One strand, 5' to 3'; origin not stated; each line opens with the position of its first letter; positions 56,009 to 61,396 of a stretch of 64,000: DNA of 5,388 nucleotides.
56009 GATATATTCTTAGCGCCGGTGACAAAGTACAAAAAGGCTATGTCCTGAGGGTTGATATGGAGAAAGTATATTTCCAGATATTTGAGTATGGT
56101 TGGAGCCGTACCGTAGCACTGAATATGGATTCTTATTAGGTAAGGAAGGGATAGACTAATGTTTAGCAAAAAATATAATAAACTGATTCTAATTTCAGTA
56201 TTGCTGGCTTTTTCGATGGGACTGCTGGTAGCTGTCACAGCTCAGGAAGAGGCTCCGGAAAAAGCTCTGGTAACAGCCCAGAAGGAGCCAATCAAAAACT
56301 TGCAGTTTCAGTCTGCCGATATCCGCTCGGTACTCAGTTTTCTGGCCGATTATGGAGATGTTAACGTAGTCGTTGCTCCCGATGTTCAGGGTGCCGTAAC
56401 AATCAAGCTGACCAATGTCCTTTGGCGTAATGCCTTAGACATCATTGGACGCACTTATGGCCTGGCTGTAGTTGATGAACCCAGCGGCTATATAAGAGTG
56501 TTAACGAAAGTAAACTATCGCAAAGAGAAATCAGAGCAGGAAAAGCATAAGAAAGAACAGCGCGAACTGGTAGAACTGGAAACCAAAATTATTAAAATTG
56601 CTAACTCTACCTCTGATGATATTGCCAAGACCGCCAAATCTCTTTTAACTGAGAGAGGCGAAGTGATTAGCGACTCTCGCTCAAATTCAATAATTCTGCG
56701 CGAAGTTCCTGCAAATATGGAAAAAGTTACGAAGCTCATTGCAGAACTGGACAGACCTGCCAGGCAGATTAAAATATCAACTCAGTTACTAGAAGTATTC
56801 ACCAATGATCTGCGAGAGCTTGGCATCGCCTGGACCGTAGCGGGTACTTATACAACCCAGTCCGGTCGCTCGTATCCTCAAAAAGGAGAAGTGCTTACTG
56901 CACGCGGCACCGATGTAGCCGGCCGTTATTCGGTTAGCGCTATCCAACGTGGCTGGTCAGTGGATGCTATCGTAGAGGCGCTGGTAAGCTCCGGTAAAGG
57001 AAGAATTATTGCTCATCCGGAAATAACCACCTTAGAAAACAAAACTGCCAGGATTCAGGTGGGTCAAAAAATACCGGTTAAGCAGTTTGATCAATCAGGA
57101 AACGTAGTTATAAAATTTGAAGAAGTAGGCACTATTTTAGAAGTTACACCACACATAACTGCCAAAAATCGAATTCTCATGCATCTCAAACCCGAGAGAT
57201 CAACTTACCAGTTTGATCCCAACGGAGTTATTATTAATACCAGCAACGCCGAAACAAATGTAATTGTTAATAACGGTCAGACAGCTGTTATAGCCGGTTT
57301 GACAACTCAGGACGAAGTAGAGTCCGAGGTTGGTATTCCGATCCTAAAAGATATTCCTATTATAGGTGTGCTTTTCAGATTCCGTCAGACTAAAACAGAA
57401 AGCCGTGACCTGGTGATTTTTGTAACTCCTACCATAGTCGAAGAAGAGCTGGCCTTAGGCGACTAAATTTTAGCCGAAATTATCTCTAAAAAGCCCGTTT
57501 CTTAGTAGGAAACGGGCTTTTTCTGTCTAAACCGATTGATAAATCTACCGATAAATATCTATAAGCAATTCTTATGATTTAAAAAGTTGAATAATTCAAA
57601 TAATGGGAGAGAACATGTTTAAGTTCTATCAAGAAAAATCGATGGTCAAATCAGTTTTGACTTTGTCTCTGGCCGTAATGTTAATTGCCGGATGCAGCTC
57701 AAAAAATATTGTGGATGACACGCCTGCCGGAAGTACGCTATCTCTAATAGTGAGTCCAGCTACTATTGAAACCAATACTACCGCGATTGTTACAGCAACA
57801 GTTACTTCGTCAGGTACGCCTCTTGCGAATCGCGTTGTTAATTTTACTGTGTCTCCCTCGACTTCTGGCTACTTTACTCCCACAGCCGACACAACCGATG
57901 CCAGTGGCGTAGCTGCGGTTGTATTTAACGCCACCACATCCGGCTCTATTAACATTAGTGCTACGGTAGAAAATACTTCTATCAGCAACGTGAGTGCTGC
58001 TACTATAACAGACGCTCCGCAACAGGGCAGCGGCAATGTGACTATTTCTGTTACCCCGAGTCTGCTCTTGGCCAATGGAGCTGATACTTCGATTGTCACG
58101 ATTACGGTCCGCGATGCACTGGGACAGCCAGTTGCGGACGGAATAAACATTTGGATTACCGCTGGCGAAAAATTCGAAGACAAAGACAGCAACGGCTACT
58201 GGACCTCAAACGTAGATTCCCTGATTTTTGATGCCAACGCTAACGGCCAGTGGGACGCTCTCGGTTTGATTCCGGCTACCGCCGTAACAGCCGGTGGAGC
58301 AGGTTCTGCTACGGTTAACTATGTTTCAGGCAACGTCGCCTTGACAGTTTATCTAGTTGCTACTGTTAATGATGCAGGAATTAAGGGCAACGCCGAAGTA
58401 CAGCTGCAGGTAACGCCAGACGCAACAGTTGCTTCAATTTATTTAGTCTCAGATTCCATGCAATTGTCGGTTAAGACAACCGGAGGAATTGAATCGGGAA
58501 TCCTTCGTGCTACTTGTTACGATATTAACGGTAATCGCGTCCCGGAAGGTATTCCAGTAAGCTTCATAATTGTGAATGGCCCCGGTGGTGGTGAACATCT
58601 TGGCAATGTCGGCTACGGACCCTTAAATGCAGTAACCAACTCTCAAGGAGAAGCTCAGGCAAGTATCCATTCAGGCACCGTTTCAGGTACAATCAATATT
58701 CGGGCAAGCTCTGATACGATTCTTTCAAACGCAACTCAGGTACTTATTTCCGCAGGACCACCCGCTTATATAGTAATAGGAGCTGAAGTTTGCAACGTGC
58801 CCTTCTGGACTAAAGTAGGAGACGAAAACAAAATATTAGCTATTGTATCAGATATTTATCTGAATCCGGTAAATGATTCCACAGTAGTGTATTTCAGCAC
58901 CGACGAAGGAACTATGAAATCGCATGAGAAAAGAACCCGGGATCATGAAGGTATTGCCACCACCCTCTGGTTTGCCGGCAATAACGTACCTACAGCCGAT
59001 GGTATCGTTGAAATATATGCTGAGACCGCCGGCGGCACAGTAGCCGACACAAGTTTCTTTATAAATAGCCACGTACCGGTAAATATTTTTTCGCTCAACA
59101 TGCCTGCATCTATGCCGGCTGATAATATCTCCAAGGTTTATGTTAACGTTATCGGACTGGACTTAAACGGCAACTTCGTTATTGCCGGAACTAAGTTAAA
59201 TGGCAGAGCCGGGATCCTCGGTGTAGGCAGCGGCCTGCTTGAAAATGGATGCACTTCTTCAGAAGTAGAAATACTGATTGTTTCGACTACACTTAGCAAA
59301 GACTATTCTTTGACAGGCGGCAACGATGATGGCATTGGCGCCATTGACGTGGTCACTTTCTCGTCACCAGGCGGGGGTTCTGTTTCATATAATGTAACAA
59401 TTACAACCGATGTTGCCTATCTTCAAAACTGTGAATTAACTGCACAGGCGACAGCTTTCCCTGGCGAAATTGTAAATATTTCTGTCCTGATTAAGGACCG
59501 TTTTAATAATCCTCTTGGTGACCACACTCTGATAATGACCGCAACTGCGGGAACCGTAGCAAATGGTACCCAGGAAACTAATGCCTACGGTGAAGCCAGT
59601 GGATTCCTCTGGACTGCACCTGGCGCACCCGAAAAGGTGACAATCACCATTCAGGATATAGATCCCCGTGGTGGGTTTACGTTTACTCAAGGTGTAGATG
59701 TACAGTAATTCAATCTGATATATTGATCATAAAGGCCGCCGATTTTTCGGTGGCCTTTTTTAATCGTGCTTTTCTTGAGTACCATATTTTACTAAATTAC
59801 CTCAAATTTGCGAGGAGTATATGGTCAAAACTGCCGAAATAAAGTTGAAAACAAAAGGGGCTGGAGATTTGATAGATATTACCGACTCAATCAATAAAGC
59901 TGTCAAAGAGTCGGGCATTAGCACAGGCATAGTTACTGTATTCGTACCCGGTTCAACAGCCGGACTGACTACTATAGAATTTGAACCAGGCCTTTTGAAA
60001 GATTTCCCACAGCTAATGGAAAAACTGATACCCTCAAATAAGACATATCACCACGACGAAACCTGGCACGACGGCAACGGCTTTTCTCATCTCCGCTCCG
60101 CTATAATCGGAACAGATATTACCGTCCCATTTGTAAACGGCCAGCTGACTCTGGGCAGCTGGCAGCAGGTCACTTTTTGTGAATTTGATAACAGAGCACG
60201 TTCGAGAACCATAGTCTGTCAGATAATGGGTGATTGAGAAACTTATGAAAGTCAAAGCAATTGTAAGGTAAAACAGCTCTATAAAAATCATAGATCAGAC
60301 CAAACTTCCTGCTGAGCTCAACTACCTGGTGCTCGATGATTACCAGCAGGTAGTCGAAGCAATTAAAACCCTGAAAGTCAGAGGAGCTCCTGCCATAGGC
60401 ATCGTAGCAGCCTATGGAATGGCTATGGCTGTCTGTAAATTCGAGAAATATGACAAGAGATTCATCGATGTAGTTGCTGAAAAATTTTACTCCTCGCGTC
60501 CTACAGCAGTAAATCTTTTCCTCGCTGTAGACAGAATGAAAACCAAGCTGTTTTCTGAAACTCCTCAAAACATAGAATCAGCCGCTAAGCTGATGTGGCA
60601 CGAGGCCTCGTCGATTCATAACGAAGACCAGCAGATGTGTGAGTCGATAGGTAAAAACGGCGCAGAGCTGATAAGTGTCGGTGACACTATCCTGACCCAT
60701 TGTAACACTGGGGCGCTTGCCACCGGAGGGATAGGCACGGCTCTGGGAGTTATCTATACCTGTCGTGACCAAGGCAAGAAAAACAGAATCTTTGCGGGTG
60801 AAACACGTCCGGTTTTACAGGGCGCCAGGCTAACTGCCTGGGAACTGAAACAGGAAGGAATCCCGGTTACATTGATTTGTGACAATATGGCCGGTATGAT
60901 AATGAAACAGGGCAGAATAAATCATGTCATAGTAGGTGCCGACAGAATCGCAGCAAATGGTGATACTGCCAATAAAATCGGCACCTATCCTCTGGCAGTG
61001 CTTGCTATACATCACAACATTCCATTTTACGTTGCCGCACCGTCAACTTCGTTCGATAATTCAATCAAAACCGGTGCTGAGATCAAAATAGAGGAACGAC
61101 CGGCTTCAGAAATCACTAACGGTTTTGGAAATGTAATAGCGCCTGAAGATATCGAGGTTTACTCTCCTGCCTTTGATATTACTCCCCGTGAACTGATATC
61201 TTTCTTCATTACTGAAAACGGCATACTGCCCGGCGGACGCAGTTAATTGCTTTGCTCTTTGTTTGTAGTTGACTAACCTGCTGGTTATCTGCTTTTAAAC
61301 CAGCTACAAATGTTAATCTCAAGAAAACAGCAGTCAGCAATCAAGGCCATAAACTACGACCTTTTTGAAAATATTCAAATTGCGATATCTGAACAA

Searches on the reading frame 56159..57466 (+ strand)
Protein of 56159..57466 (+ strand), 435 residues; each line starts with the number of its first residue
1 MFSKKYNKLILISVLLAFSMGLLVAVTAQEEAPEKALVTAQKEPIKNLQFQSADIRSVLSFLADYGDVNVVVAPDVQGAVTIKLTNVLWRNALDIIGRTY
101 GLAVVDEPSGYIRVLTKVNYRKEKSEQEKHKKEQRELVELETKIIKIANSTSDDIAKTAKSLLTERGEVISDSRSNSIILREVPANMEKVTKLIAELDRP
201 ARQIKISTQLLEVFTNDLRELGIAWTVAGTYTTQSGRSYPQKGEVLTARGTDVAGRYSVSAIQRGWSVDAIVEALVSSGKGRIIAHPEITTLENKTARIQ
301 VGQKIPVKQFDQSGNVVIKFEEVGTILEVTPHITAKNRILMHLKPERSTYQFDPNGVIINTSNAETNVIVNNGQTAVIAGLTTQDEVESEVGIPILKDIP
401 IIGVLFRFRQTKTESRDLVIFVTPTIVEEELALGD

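Call 47: search_protein_families(library=pfam, proteins=[window:56159-57466:+], max_evalue=0.01)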
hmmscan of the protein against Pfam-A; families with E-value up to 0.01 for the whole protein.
window:56159-57466:+ (435 aa): 4 families
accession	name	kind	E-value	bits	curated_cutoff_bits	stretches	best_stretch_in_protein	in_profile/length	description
PF00263.26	Secretin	-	1.2e-42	145.9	27.5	1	274-428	1-169/169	Bacterial type II and III secretion system protein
PF03958.22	Secretin_N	-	1.4e-12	48.1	28.2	1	142-203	1-69/69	Bacterial type II/III secretion system short domain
PF21305.2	type_II_gspD_N0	-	3.1e-06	27.4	27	1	48-114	1-71/71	GspD-like, N0 domain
PF07660.19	STN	-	0.0059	16.8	28.4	0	68-106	1-42/52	Secretin and TonB N terminus short domain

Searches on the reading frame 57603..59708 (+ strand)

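Call 47: search_protein_families(library=pfam, proteins=[window:57603-59708:+], max_evalue=0.01)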
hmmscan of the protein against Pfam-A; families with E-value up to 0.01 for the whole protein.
window:57603-59708:+ (701 aa): 3 families
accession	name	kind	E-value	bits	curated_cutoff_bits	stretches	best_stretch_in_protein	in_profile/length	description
PF02369.22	Big_1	-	2.3e-26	92.1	34.9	5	44-132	2-90/93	Bacterial Ig-like domain (group 1)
PF09134.16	Invasin_D3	-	1.3e-12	48.5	33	1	146-189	5-51/98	Invasin, domain 3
PF18565.7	Glyco_hydro2_C5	-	0.00012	22.3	32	0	302-375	21-99/103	Glycoside hydrolase family 2 C-terminal domain 5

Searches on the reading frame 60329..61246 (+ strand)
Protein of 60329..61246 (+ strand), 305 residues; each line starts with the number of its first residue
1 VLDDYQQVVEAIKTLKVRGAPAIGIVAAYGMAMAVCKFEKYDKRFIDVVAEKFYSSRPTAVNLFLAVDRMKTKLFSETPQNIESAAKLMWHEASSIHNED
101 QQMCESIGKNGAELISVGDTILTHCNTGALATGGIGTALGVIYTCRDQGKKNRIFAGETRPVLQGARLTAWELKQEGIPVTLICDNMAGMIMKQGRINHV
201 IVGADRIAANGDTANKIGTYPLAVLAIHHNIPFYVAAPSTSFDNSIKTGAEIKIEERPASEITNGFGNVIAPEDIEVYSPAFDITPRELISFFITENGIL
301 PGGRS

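Call 47: search_protein_families(library=pfam, proteins=[window:60329-61246:+], max_evalue=0.01)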
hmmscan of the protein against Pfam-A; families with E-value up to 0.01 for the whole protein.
window:60329-61246:+ (305 aa): 1 family
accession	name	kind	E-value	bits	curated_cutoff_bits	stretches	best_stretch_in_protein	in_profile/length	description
PF01008.23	IF-2B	-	1.7e-86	290.4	22.4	1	16-301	1-279/280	Initiation factor 2 subunit family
